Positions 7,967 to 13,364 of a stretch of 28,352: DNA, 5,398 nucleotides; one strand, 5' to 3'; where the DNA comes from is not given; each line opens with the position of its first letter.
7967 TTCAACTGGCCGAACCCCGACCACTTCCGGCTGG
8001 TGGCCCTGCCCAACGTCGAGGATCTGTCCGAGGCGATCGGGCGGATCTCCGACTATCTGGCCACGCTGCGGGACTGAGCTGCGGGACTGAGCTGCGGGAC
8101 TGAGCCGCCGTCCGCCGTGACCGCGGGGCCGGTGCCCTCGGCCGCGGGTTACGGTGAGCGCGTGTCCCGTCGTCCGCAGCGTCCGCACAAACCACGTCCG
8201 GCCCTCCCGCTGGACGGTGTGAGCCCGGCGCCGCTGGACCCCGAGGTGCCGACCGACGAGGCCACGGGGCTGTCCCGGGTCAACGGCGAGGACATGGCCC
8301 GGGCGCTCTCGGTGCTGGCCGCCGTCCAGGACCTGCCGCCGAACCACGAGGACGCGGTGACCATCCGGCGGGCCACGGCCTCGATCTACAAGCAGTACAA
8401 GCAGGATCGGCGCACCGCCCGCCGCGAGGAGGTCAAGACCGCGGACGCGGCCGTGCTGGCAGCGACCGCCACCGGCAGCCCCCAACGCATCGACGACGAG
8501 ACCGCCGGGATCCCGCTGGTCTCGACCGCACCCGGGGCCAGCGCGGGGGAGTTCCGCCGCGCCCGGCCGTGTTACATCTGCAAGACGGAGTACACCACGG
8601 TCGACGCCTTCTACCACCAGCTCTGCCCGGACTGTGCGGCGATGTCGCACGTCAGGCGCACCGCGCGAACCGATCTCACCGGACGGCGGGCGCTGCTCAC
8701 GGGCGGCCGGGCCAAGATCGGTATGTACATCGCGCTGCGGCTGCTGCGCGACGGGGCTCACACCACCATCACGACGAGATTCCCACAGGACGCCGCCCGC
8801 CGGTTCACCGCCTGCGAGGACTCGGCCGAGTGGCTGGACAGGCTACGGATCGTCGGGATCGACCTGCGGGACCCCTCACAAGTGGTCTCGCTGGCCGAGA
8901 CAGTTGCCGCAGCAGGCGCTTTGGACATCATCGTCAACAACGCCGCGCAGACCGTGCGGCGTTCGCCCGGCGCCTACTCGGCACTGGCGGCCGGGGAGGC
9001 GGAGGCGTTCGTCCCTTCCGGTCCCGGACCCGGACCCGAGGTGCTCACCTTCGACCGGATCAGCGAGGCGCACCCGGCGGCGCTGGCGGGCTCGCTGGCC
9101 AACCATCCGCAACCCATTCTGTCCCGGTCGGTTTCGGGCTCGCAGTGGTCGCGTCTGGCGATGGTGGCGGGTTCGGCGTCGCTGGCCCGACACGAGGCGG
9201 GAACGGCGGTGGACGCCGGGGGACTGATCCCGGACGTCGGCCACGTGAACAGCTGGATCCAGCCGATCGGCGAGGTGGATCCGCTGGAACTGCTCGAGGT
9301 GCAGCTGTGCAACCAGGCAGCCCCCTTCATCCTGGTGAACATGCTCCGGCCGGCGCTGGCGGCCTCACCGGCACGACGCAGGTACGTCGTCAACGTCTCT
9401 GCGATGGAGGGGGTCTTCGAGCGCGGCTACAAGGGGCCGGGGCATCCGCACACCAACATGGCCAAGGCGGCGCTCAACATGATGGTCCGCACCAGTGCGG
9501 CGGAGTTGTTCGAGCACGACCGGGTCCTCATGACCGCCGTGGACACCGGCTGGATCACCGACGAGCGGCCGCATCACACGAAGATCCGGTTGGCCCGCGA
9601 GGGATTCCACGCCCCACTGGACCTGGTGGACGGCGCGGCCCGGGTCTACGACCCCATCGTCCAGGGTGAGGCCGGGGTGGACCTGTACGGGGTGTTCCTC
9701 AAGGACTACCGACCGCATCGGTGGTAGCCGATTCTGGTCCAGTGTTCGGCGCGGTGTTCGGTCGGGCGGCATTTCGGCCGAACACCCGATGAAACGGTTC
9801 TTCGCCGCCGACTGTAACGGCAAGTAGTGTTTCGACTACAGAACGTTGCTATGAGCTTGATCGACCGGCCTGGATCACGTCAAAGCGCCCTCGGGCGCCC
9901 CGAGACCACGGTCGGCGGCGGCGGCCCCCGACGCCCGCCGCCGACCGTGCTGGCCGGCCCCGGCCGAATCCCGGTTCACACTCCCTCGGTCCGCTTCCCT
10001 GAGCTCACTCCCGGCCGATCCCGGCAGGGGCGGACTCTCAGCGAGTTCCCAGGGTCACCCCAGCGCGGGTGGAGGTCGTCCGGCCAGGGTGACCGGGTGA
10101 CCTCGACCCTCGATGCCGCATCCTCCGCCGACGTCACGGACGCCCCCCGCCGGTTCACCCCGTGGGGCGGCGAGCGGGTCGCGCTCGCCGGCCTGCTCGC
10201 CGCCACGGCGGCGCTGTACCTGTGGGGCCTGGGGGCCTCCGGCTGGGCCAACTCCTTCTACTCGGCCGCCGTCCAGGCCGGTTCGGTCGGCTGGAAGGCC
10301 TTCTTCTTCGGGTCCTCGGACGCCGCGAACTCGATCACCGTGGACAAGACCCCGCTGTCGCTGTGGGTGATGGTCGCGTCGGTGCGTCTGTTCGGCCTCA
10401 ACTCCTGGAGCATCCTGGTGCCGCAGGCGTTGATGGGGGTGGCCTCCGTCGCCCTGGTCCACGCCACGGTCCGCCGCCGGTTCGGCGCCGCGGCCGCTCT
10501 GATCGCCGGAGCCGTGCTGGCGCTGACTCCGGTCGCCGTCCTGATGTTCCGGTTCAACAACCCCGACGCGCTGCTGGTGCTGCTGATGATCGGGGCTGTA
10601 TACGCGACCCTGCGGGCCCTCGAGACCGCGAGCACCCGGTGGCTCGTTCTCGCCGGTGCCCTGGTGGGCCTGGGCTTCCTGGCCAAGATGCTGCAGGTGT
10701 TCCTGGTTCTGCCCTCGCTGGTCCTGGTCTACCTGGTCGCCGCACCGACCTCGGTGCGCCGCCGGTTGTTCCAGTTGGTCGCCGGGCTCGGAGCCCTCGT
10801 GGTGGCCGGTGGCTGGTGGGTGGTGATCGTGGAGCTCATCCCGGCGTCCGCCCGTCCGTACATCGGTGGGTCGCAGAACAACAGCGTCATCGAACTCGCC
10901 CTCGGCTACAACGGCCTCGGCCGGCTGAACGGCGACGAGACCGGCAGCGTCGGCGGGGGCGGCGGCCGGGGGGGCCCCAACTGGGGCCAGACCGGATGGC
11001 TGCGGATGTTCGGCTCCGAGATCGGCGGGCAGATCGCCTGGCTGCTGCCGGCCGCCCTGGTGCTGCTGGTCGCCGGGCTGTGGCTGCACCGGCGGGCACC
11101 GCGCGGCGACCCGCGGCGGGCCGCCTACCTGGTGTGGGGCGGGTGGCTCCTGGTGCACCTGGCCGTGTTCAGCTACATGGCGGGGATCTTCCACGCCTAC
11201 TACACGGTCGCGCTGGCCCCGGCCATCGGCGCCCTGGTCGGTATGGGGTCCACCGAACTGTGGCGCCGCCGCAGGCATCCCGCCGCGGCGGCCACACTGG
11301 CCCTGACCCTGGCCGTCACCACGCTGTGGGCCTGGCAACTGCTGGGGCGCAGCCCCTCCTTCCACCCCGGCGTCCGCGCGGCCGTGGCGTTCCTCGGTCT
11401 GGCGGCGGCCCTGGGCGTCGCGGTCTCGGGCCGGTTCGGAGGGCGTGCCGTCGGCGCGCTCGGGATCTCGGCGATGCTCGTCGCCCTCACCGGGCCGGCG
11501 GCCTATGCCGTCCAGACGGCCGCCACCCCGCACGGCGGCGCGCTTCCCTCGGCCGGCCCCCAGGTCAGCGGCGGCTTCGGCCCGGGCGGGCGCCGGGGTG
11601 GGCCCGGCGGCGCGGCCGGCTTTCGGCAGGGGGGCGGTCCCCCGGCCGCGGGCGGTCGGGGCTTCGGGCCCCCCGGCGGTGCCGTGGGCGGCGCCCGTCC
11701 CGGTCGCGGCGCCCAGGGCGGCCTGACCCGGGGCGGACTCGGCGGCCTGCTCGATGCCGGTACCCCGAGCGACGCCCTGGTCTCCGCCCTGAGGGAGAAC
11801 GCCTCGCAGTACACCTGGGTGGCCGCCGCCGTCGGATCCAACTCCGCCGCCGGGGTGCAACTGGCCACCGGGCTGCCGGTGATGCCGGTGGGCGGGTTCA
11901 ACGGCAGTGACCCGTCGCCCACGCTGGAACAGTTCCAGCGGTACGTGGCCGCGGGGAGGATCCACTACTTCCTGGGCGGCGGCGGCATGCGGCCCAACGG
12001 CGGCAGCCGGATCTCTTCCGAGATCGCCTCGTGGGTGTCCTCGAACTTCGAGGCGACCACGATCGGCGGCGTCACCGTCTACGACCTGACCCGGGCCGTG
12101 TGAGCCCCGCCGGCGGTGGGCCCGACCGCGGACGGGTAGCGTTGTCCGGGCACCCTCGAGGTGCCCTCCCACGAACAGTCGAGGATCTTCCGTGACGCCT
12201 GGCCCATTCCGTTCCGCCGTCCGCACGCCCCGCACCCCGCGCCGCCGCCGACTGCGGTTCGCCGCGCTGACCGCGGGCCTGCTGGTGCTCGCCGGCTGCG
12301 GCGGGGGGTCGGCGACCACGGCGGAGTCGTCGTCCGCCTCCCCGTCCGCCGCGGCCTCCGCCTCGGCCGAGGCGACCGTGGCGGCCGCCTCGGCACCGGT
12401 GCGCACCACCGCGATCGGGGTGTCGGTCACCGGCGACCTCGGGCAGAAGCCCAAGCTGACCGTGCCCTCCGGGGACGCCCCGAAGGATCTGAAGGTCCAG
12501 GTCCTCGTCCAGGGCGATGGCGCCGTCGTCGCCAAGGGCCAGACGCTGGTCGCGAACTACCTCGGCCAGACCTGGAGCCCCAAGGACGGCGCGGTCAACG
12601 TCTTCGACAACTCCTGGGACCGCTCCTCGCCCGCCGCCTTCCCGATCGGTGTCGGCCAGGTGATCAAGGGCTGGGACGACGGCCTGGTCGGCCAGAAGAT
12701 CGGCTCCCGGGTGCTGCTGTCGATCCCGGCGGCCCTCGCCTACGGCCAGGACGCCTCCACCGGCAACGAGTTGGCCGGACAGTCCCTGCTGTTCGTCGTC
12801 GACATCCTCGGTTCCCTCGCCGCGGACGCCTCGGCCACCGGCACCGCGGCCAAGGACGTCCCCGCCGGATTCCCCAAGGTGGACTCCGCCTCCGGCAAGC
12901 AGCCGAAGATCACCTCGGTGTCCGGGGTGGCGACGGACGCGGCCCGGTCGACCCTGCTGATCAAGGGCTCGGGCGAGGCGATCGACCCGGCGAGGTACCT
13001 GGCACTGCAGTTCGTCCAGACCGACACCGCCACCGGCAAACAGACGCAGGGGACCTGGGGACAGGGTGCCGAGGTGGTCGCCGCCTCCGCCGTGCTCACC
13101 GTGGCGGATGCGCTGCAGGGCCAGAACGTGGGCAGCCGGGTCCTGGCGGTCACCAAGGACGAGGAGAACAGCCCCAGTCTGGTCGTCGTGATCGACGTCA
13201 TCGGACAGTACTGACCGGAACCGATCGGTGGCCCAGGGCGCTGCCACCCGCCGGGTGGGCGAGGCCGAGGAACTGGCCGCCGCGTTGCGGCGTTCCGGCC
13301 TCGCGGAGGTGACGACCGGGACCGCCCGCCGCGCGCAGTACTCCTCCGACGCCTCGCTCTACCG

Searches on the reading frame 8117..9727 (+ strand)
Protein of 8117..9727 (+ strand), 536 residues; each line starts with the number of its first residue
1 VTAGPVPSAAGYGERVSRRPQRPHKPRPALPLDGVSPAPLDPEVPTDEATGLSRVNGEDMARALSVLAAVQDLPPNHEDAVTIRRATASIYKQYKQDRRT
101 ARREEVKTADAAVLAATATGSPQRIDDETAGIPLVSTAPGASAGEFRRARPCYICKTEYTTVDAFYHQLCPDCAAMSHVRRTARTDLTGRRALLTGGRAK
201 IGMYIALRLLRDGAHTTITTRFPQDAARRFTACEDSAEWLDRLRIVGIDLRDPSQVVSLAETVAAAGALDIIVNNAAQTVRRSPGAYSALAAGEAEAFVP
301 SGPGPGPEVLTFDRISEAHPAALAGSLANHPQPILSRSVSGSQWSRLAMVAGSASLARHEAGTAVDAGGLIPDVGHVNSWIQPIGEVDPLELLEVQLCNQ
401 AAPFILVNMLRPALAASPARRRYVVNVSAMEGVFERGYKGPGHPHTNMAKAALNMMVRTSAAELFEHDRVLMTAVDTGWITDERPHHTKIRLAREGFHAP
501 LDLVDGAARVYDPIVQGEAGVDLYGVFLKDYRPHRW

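Call 11: search_protein_families(library=pfam, proteins=[window:8117-9727:+], max_evalue=0.001)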
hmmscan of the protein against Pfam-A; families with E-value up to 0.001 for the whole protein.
window:8117-9727:+ (536 aa): 2 families
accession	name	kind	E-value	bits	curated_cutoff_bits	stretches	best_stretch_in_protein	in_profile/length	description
PF00106.31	adh_short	-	8.1e-14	52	26.6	1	192-279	3-88/195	short chain dehydrogenase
PF13561.12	adh_short_C2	-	1.3e-09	38.4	27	1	201-281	8-84/236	Enoyl-(Acyl carrier protein) reductase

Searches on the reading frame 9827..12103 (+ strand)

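Call 11: search_protein_families(library=pfam, proteins=[window:9827-12103:+], max_evalue=0.001)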
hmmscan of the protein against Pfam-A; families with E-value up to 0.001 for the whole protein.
window:9827-12103:+ (758 aa): 2 families
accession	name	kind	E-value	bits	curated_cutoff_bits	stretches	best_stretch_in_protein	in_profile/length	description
PF13231.12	PMT_2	-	4.8e-33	115.1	26.1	1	173-330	1-159/160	Dolichyl-phosphate-mannose-protein mannosyltransferase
PF24878.1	YkcB_C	-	5.2e-32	110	27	1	651-740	1-85/85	Putative mannosyltransferase YkcB-like, C-terminal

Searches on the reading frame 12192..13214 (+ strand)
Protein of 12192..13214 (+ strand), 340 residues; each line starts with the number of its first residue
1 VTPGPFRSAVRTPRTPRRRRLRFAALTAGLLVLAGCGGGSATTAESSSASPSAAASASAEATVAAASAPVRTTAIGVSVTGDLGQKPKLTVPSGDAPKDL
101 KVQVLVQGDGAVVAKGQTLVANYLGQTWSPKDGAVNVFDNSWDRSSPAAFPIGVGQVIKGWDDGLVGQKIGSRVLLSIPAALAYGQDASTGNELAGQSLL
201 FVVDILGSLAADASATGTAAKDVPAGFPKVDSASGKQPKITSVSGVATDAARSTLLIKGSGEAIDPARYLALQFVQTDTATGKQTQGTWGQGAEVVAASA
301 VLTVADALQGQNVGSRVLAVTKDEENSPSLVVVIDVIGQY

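Call 11: search_protein_families(library=pfam, proteins=[window:12192-13214:+], max_evalue=0.001)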
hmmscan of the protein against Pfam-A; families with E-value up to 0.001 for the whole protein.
window:12192-13214:+ (340 aa): 1 family
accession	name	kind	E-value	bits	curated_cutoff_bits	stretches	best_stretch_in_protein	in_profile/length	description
PF00254.34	FKBP_C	-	1.8e-17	63.8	21.1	1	113-205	5-93/94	FKBP-type peptidyl-prolyl cis-trans isomerase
